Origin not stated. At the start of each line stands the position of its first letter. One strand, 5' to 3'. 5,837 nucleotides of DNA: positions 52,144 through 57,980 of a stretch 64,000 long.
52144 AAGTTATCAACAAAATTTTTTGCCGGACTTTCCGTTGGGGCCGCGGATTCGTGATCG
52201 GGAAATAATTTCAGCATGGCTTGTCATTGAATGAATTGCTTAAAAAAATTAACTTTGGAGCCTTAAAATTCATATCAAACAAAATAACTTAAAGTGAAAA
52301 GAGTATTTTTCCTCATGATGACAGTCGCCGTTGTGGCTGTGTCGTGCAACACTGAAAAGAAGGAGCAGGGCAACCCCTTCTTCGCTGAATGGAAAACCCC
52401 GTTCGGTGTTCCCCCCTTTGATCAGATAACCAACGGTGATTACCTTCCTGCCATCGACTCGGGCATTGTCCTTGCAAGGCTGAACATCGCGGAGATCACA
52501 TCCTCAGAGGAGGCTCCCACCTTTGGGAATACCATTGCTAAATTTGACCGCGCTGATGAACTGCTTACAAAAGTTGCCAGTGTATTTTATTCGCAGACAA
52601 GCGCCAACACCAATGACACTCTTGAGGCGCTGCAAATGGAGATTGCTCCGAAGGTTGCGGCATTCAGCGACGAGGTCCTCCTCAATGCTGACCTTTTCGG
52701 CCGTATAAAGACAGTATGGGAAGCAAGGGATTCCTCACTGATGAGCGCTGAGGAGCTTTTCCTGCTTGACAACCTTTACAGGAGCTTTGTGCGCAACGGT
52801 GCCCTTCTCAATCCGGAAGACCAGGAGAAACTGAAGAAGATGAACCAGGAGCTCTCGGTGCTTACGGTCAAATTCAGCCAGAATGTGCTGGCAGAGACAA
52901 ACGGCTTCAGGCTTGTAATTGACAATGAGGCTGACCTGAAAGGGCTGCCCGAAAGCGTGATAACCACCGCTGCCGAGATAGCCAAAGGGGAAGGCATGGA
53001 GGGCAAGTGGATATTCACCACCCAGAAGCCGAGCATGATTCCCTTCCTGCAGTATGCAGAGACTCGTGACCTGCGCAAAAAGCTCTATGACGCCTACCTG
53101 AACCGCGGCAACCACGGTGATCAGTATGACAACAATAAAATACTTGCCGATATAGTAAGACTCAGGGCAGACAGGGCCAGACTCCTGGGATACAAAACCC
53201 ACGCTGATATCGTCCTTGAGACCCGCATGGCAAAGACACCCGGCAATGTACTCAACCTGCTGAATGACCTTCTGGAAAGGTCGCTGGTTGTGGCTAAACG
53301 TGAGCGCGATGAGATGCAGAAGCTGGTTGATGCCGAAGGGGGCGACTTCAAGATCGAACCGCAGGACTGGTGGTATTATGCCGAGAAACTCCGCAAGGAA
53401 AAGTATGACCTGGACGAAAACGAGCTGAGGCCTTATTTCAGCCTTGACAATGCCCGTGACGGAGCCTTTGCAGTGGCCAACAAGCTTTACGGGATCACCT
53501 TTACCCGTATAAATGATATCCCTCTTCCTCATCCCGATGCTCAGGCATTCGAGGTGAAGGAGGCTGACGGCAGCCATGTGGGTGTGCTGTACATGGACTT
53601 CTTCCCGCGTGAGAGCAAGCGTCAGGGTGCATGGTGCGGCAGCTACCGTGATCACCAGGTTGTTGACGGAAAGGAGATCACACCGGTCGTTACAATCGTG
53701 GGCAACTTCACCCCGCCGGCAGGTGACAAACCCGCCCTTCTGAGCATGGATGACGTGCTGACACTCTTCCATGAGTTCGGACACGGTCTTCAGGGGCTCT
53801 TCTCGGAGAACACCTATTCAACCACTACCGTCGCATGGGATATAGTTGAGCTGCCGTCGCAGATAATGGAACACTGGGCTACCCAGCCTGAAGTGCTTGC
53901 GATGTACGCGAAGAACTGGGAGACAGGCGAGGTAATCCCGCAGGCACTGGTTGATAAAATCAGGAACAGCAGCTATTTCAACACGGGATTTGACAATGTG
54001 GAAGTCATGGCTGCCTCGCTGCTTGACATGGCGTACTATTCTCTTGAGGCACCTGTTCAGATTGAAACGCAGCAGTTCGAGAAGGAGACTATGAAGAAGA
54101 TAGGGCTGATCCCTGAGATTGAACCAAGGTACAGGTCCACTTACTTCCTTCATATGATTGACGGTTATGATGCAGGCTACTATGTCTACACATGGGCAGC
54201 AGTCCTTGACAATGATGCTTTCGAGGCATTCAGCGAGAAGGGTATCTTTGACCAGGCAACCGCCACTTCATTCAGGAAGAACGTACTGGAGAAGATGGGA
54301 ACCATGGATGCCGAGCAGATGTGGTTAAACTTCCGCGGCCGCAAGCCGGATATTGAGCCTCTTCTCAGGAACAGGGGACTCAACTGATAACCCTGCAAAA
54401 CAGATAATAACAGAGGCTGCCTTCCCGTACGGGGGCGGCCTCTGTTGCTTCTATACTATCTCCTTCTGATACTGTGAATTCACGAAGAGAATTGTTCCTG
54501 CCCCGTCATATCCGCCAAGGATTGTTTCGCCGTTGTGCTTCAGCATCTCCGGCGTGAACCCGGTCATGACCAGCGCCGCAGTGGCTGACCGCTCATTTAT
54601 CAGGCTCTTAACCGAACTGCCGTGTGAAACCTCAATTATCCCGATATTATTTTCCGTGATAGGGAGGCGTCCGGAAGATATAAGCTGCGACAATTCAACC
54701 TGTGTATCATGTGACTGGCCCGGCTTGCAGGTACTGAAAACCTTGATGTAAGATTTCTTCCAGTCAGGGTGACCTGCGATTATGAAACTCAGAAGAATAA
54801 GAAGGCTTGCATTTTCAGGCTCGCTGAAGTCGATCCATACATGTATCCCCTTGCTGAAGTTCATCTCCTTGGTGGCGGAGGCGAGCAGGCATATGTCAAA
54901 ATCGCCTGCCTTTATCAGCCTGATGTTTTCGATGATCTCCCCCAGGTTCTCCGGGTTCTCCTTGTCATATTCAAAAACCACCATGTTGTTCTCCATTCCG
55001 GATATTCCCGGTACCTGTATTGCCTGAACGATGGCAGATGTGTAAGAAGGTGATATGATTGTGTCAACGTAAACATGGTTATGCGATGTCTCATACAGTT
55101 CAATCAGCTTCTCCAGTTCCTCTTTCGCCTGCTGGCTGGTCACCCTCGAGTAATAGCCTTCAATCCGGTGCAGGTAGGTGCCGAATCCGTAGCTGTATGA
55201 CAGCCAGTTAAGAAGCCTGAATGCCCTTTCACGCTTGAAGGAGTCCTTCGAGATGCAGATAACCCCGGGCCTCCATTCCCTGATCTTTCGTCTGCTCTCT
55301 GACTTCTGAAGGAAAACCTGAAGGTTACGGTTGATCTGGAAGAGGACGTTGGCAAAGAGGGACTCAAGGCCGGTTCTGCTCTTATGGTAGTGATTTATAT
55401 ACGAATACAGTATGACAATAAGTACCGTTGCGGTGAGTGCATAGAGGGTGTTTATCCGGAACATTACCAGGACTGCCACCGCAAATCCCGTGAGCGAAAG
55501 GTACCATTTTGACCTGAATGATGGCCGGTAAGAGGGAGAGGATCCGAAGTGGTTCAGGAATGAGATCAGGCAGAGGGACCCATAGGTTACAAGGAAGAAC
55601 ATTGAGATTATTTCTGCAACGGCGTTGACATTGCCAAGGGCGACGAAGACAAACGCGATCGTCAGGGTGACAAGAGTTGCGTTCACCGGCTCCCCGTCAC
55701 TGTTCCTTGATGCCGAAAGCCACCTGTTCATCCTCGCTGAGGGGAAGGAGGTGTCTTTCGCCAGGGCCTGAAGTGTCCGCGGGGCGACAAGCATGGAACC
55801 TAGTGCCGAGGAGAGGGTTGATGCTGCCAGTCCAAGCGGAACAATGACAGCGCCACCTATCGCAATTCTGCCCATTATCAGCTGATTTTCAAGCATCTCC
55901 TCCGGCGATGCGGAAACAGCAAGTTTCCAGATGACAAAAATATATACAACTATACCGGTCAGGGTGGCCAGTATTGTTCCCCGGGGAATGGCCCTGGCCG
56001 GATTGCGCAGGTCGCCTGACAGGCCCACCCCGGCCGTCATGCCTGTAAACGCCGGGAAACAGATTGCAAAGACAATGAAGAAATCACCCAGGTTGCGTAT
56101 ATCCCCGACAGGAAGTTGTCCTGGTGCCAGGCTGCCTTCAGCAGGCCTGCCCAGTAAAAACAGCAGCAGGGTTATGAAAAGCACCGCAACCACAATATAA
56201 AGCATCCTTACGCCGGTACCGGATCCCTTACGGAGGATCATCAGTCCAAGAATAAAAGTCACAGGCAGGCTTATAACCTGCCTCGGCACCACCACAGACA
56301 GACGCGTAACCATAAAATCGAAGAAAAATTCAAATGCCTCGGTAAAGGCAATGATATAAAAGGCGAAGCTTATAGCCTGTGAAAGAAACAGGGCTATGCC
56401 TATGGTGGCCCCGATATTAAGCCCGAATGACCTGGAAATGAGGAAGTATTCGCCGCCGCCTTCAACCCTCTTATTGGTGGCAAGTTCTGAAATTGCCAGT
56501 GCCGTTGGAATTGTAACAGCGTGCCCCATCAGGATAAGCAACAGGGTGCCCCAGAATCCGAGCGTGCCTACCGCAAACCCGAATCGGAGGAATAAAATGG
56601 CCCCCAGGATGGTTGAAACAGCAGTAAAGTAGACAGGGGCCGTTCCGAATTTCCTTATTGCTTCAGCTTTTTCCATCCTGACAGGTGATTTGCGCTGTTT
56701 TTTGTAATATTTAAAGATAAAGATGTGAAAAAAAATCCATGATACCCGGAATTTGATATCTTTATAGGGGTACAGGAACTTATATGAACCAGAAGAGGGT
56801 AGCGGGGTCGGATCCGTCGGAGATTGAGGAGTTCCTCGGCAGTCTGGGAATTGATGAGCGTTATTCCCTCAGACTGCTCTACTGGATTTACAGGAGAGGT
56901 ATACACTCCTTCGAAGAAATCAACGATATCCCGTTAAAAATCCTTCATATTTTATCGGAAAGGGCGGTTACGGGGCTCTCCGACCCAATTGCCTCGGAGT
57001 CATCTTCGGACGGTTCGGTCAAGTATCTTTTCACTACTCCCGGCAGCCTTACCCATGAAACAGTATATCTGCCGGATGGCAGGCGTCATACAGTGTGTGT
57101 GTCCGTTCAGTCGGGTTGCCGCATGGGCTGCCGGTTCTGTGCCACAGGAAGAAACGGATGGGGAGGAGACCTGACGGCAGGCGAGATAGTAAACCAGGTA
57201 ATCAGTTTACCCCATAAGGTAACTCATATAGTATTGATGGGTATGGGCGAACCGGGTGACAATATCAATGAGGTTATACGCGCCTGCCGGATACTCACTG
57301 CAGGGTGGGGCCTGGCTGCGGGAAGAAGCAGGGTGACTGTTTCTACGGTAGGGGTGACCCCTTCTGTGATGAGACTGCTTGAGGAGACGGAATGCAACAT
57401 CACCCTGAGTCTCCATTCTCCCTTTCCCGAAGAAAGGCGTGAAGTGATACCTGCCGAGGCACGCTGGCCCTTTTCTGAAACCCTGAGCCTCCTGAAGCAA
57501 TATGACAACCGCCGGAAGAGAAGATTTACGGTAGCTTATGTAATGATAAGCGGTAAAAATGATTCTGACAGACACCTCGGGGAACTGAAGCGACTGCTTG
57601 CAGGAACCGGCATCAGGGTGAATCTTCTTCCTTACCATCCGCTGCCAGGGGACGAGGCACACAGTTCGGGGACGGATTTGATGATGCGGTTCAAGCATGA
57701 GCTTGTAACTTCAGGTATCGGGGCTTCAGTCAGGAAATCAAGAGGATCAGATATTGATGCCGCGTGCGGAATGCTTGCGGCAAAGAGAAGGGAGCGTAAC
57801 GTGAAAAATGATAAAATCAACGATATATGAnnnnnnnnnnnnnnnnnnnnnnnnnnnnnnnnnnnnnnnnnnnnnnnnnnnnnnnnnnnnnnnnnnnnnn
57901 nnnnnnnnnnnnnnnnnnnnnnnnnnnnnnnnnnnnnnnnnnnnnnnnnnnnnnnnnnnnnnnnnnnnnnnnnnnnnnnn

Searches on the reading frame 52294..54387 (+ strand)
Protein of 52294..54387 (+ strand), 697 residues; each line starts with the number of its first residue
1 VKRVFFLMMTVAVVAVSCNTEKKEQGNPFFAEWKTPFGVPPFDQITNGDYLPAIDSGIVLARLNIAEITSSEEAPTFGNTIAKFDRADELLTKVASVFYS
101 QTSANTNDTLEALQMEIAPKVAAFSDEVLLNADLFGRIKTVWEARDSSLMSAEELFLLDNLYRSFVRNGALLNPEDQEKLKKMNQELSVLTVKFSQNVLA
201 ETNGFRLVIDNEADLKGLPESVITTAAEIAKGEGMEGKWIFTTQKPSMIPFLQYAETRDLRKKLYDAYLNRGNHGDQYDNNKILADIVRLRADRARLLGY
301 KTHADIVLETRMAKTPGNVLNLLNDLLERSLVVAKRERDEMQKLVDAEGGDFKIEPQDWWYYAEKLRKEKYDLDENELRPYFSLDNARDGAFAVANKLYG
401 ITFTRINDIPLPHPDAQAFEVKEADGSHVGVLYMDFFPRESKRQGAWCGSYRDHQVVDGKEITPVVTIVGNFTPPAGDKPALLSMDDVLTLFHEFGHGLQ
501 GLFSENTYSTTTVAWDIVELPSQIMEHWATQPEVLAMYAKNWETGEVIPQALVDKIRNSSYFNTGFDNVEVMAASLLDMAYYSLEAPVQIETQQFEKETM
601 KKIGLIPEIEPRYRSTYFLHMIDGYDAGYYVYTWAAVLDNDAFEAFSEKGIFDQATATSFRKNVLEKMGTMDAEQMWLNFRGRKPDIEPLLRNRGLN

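Call 48: search_protein_families(library=pfam, max_evalue=1e-8, proteins=[window:52294-54387:+])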
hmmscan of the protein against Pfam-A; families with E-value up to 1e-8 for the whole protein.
window:52294-54387:+ (697 aa): 1 family
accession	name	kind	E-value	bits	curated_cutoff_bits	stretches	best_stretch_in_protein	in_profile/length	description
PF01432.26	Peptidase_M3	-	5.1e-118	395.7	27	1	251-695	1-456/457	Peptidase family M3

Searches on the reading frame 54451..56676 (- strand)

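Call 48: search_protein_families(library=pfam, max_evalue=1e-8, proteins=[window:54451-56676:-])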
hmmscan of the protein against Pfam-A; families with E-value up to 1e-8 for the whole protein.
window:54451-56676:- (741 aa): 2 families
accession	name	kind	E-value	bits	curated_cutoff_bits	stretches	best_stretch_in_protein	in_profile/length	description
PF00324.27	AA_permease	-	1.6e-43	149.6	24.6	1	17-431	4-430/470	Amino acid permease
PF13520.12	AA_permease_2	-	1.2e-17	64.4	27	1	16-407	7-400/427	Amino acid permease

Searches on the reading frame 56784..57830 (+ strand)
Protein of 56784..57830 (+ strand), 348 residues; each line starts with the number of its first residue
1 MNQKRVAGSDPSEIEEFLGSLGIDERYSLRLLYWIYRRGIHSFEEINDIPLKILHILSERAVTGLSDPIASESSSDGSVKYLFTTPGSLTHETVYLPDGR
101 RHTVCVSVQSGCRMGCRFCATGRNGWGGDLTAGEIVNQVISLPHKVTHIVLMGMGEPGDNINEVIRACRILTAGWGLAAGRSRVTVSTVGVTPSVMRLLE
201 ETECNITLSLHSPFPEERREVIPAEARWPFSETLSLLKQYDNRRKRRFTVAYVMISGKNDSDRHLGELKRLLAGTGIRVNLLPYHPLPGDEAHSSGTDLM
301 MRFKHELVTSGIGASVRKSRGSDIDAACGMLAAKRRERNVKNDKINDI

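Call 48: search_protein_families(library=pfam, max_evalue=1e-8, proteins=[window:56784-57830:+])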
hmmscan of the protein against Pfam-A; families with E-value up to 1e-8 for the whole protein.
window:56784-57830:+ (348 aa): 1 family
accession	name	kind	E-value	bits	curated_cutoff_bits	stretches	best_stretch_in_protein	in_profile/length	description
PF04055.27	Radical_SAM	-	3e-17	63.7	29.5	1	106-263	1-159/166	Radical SAM superfamily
